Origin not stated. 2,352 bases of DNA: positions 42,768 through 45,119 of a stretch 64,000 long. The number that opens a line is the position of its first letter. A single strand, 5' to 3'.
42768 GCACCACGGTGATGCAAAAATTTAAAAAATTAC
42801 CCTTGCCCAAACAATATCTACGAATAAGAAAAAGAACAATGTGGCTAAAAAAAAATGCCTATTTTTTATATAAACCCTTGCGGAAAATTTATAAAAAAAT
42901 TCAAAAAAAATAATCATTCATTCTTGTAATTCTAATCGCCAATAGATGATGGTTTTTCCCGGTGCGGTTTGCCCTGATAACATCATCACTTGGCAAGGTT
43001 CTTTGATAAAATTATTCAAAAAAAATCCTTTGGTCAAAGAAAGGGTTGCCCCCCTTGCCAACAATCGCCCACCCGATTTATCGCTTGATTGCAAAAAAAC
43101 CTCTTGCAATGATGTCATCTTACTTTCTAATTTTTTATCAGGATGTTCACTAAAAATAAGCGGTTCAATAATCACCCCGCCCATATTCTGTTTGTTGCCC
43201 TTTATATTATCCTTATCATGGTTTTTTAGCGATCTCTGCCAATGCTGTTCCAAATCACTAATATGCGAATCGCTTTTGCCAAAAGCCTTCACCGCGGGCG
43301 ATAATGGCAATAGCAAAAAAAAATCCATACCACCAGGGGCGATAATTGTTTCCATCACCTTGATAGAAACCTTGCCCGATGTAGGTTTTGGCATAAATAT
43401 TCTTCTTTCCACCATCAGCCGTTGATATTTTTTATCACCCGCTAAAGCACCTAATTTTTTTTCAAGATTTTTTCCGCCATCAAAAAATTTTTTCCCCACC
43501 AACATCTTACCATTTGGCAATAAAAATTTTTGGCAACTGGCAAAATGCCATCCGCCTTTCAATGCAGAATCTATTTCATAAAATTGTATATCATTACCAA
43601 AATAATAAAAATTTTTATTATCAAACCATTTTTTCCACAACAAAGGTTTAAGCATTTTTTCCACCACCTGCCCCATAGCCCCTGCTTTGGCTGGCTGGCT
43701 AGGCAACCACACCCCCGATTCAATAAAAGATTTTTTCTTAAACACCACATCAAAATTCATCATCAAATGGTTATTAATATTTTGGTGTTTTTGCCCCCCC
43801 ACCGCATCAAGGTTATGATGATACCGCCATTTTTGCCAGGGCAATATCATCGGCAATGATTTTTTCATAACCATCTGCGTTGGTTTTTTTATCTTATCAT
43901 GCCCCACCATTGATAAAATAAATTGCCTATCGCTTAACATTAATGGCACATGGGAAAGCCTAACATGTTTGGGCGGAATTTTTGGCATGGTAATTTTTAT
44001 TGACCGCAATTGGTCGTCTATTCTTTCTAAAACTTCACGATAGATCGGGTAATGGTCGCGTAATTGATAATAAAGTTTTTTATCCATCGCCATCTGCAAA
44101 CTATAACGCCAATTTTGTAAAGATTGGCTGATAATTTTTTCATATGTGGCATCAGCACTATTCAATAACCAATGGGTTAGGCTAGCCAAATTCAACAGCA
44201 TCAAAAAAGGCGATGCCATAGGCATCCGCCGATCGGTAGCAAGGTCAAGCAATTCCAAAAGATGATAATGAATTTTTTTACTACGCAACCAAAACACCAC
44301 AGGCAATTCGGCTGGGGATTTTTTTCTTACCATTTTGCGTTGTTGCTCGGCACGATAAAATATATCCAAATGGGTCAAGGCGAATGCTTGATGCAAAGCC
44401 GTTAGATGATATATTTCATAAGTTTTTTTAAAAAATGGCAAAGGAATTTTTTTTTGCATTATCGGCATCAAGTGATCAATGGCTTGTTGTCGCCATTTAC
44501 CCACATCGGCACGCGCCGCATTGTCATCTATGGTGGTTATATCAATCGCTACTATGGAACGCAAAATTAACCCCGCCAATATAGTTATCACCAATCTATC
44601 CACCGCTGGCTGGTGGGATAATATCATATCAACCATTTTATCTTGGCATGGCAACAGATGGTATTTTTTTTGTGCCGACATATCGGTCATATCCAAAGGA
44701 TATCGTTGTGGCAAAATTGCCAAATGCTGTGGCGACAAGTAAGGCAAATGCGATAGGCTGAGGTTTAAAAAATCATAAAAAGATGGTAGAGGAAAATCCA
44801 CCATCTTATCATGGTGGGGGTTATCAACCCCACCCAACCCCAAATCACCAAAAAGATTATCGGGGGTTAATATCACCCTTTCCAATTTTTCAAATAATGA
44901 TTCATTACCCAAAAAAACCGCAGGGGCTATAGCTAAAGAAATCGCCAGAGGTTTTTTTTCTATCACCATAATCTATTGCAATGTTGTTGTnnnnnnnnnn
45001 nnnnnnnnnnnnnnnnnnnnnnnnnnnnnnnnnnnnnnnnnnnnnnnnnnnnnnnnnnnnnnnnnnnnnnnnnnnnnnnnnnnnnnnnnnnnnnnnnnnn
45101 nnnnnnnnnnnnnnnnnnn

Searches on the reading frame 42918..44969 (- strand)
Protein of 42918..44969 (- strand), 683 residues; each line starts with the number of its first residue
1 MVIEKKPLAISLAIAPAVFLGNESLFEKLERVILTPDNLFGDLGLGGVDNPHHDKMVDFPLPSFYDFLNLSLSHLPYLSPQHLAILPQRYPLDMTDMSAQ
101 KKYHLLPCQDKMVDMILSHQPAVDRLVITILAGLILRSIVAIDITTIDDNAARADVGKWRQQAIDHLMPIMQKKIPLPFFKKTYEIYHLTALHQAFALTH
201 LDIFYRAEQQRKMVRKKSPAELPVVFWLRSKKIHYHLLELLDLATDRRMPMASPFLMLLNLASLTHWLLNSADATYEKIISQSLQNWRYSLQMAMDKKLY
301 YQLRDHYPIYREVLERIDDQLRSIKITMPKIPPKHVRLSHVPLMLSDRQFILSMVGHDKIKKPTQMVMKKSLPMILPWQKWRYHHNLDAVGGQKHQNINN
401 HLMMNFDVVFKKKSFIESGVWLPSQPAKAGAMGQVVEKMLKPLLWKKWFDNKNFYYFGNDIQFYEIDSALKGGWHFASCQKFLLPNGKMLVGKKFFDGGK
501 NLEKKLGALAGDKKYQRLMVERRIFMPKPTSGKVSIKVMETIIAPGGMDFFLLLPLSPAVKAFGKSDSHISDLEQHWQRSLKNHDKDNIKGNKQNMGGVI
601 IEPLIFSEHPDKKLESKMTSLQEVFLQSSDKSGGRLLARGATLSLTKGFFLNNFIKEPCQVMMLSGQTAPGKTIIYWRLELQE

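Call 3: search_protein_families(library=pfam, proteins=[window:42918-44969:-], max_evalue=0.1)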
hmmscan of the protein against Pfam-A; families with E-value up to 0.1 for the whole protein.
window:42918-44969:- (683 aa): 0 families

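Call 4: search_protein_families(library=ncbifam, proteins=[window:42918-44969:-], max_evalue=0.1)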
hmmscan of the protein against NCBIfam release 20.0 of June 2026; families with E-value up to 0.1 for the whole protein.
window:42918-44969:- (683 aa): 0 families

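Call 5: find_homologous_proteins(query=window:42918-44969:-, max_evalue=0.001)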
Query window:42918-44969:- (683 aa): 5 proteins with E <= 0.001 among 8000 candidates.
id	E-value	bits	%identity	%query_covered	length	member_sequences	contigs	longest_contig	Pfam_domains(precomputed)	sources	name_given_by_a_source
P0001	0.0e+0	1567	100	100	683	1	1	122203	-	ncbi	ncbi:MAG: hypothetical protein ACR2NY_00650 [Alphaproteobacteria bacterium]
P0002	1.0e-174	601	47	98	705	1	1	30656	-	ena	-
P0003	8.0e-168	578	44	99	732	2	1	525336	-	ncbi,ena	-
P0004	1.3e-163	564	44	99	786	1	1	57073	-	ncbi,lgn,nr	ncbi:MAG: hypothetical protein QM529_02730 [Hydrotalea sp.]|nr:hypothetical protein [Hydrotalea sp.]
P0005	3.4e-76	275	32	98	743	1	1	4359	-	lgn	-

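Call 6: search_solved_structures(query=window:42918-44969:-, max_evalue=1)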
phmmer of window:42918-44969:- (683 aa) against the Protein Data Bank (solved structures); distinct sequences matched with E-value up to 1: 1.
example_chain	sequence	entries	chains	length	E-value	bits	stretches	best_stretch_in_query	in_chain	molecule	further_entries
2cov_D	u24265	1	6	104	0.24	12.9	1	450-509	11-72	beta-1,3-xylanase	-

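Call 7: find_encoding_contigs(protein=P0003, flank=8000, max_places=3)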
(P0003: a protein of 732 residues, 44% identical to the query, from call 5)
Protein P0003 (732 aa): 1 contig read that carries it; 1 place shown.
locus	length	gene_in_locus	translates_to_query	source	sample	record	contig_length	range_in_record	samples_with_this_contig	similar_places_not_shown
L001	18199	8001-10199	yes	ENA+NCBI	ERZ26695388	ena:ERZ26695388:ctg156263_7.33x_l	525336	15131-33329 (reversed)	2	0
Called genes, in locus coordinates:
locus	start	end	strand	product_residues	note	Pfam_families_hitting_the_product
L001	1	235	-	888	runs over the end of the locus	PF00133:tRNA-synt_1, PF13603:tRNA-synt_1_2 (faint), PF09334:tRNA-synt_1g, PF08264:Anticodon_1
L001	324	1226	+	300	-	PF01488:Shikimate_DH (weak), PF03446:NAD_binding_2, PF03807:F420_oxidored (weak), PF14833:NAD_binding_11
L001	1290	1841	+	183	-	PF07894:SACK1 (faint), PF13091:PLDc_2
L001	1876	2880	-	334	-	PF03372:Exo_endo_phos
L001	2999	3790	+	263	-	PF12686:DUF3800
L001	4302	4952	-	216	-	PF01510:Amidase_2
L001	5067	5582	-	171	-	PF10691:DUF2497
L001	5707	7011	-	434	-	PF00696:AA_kinase, PF01842:ACT, PF22468:ACT_9, PF13840:ACT_7, PF01842:ACT (weak), PF22468:ACT_9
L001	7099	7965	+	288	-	PF08003:Methyltransf_9, PF13489:Methyltransf_23, PF02353:CMAS, PF06325:PrmA, PF13847:Methyltransf_31, PF08241:Methyltransf_11, PF08242:Methyltransf_12, PF13649:Methyltransf_25, +2 more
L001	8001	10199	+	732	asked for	-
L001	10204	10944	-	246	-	PF00132:Hexapep (weak)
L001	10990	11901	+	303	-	PF02129:Peptidase_S15, PF00561:Abhydrolase_1, PF12697:Abhydrolase_6 (weak), PF12146:Hydrolase_4, PF00326:Peptidase_S9 (weak)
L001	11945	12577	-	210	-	PF01327:Pep_deformylase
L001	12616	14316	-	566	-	PF20154:LNT_N, PF00795:CN_hydrolase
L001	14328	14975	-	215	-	PF16193:AAA_assoc_2, PF12002:MgsA_C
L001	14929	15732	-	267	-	PF05496:RuvB_N, PF00004:AAA, PF07728:AAA_5 (faint)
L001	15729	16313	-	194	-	PF02545:Maf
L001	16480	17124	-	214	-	PF02230:Abhydrolase_2, PF12146:Hydrolase_4 (faint), PF20434:BD-FAE (faint), PF01738:DLH (weak), PF00326:Peptidase_S9 (weak)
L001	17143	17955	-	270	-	PF02104:SURF1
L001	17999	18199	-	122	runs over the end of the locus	PF06170:DUF983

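Call 8: find_encoding_contigs(protein=P0004, flank=8000, max_places=3)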
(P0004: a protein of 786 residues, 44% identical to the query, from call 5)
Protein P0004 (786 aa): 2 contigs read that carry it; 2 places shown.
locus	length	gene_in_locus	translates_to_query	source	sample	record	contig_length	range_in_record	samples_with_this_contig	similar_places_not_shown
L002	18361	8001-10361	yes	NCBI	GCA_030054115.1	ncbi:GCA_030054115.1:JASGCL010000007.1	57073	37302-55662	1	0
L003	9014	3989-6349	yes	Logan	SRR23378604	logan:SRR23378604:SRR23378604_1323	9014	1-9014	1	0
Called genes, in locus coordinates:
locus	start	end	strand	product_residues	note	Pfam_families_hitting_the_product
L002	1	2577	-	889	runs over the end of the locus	PF00133:tRNA-synt_1, PF13603:tRNA-synt_1_2 (faint), PF09334:tRNA-synt_1g, PF08264:Anticodon_1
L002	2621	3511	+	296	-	PF01488:Shikimate_DH, PF02423:OCD_Mu_crystall (weak), PF03446:NAD_binding_2, PF03807:F420_oxidored (weak), PF13460:NAD_binding_10 (weak), PF14833:NAD_binding_11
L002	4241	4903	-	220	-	PF01510:Amidase_2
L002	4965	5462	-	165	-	PF10691:DUF2497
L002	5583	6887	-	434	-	PF00696:AA_kinase, PF01842:ACT, PF22468:ACT_9, PF13840:ACT_7, PF22468:ACT_9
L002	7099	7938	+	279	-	PF02353:CMAS, PF10294:Methyltransf_16, PF13489:Methyltransf_23, PF06325:PrmA, PF08241:Methyltransf_11, PF08242:Methyltransf_12, PF13649:Methyltransf_25, PF13847:Methyltransf_31, +4 more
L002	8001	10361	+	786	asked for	-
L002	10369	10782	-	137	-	-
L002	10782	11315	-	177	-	PF13274:SocA_Panacea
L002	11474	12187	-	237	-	PF00132:Hexapep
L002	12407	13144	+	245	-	PF02129:Peptidase_S15, PF00561:Abhydrolase_1, PF12697:Abhydrolase_6 (weak), PF12146:Hydrolase_4, PF00326:Peptidase_S9, PF01738:DLH (weak)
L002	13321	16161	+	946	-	PF00521:DNA_topoisoIV, PF03989:DNA_gyraseA_C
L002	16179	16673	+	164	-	PF01467:CTP_transf_like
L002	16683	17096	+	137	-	PF08327:AHSA1 (weak)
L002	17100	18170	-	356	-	PF00849:PseudoU_synth_2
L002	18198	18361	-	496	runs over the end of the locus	PF18862:ApeA_NTD1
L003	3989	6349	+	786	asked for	-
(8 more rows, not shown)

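Call 9: find_encoding_contigs(protein=P0002, flank=8000, max_places=3)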
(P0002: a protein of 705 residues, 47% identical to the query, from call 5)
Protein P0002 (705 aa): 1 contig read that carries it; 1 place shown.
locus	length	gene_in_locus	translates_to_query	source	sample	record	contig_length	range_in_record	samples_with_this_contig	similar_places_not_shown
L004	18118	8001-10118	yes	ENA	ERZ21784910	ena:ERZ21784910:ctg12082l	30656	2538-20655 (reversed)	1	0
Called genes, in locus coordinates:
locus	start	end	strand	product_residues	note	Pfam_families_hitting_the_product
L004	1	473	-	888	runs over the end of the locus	PF00133:tRNA-synt_1, PF13603:tRNA-synt_1_2 (faint), PF09334:tRNA-synt_1g, PF08264:Anticodon_1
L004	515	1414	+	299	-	PF01488:Shikimate_DH, PF02423:OCD_Mu_crystall (weak), PF03446:NAD_binding_2, PF03807:F420_oxidored (weak), PF14833:NAD_binding_11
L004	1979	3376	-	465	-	-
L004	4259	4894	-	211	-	PF01510:Amidase_2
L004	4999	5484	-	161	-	PF10691:DUF2497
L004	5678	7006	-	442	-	PF00696:AA_kinase, PF01842:ACT, PF22468:ACT_9, PF13840:ACT_7, PF01842:ACT (weak), PF22468:ACT_9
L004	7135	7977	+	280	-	PF02353:CMAS, PF08003:Methyltransf_9, PF13489:Methyltransf_23, PF06325:PrmA, PF08241:Methyltransf_11, PF08242:Methyltransf_12, PF13649:Methyltransf_25, PF13847:Methyltransf_31, +4 more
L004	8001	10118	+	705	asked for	-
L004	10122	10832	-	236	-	PF00132:Hexapep (weak)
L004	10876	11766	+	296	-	PF02129:Peptidase_S15, PF00561:Abhydrolase_1, PF12697:Abhydrolase_6 (weak), PF12146:Hydrolase_4, PF00326:Peptidase_S9, PF01738:DLH (weak)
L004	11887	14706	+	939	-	PF00521:DNA_topoisoIV, PF03989:DNA_gyraseA_C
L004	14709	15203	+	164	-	PF01467:CTP_transf_like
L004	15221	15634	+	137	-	PF08327:AHSA1 (weak)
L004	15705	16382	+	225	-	PF23745:ANK_LRRK2 (faint), PF13857:Ank_5 (faint), PF12796:Ank_2, PF13606:Ank_3 (faint), PF00023:Ank (weak), PF13637:Ank_4, PF12796:Ank_2 (weak)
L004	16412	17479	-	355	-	PF01479:S4 (weak), PF00849:PseudoU_synth_2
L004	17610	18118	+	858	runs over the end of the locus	PF00133:tRNA-synt_1, PF01406:tRNA-synt_1e (faint), PF09334:tRNA-synt_1g, PF13603:tRNA-synt_1_2, PF00133:tRNA-synt_1, PF09334:tRNA-synt_1g (weak), PF08264:Anticodon_1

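Call 10: find_encoding_contigs(protein=P0005, flank=8000, max_places=3)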
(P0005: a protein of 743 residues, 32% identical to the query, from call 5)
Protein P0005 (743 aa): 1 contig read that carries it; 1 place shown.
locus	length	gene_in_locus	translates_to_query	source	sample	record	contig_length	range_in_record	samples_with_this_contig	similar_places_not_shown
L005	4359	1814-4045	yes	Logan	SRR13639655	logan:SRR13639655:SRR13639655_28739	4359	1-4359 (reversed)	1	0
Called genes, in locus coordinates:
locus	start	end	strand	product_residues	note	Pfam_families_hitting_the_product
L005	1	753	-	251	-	?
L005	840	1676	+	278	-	PF13489:Methyltransf_23, PF03848:TehB (weak), PF05175:MTS (weak), PF06325:PrmA, PF08241:Methyltransf_11, PF08242:Methyltransf_12, PF13649:Methyltransf_25, PF13847:Methyltransf_31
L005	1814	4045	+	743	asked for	-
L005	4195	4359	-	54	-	?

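Call 15: search_solved_structures(query=A1, max_evalue=10)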
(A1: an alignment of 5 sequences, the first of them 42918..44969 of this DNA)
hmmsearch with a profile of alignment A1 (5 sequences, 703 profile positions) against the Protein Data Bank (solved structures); distinct sequences matched with E-value up to 10: 0.

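Call 25: find_related_loci(query=A1, collection=genome_contigs, flank=8000)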
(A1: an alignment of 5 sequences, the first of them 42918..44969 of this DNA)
Query A1 (683 aa) in genome_contigs; peptide patterns used: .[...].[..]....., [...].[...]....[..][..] (x = any residue, [..] = any of these).
15 stretches matched a pattern; 2 encode a relative of the query (tblastn E <= 1e-3); 2 distinct loci.
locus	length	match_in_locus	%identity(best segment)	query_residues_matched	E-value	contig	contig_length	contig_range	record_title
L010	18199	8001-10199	44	4-682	2e-171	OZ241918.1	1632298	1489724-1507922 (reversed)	MAG: Alphaproteobacteria bacterium isolate c7ebe426-2153-4c85-b078-b4d09ac0942d genome assembly, chromosome: 1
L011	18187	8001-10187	44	4-682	3e-176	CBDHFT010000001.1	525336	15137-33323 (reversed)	MAG: Alphaproteobacteria bacterium isolate 80a07e34-7aa6-4b43-93f2-10e3ce3875ad genome assembly, contig: contig_1, whole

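Call 26: predict_structure(alignment_id=A1)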
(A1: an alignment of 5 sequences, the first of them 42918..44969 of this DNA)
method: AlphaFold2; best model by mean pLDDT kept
length: 683 residues; sequences in the alignment: 5
mean_pLDDT: 34.5   pTM: 0.25
mean pLDDT of the five models: 34.5, 33.8, 32.5, 30.8, 30.5
residues with pLDDT >= 90: 0; 70-90: 0; 50-70: 2; < 50: 681
segments of 3 or more residues with pLDDT < 50: 1-670, 672-674, 676-683
pLDDT, mean of each block of 10 residues (from residue 1): 30 31 35 32 31 27 31 30 28 31 34 36 37 41 39 43 46 39 33 37 36 37 33 37 34 38 37 36 39 36 35 39 34 28 24 23 27 31 35 28 22 26 29 32 33 27 35 30 34 43 43 45 41 44 43 37 33 34 39 32 29 34 31 32 33 31 43 47 35
secondary structure, 60 per line:
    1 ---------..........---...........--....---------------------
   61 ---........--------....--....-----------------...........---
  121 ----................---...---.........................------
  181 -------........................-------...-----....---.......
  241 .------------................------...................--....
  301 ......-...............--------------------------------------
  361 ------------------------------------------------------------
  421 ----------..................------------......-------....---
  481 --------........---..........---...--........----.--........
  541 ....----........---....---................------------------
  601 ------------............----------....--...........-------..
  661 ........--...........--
elements in order (helices of 4 or more, strands of 3 or more residues): H10-19 H23-33 H36-39 H64-71 H80-83 H86-89 H107-117 H125-140 H150-174 H188-211 H227-230 H234-241 H254-269 H276-294 H297-306 H308-322 H431-448 E461-466 E474-477 E489-496 H500-509 E518-525 E533-544 E549-556 E560-563 H567-582 H613-624 E635-638 E641-651 E659-668 E671-681

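Call 27: search_protein_representatives(alignment_id=A1)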
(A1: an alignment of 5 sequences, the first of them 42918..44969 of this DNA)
Query: 5 sequences, 703 profile positions. Proteins with E-value up to 0.001 (for the whole library): 4; up to 1e-10: 4; up to 1e-30: 4. The best 4 are listed.
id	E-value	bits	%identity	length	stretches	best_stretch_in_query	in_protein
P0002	0.0e+00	1159.2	-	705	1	1-702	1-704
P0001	0.0e+00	1072.1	-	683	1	1-702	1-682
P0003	0.0e+00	1071.6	-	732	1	1-702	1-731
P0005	1.6e-279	945.6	-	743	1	8-702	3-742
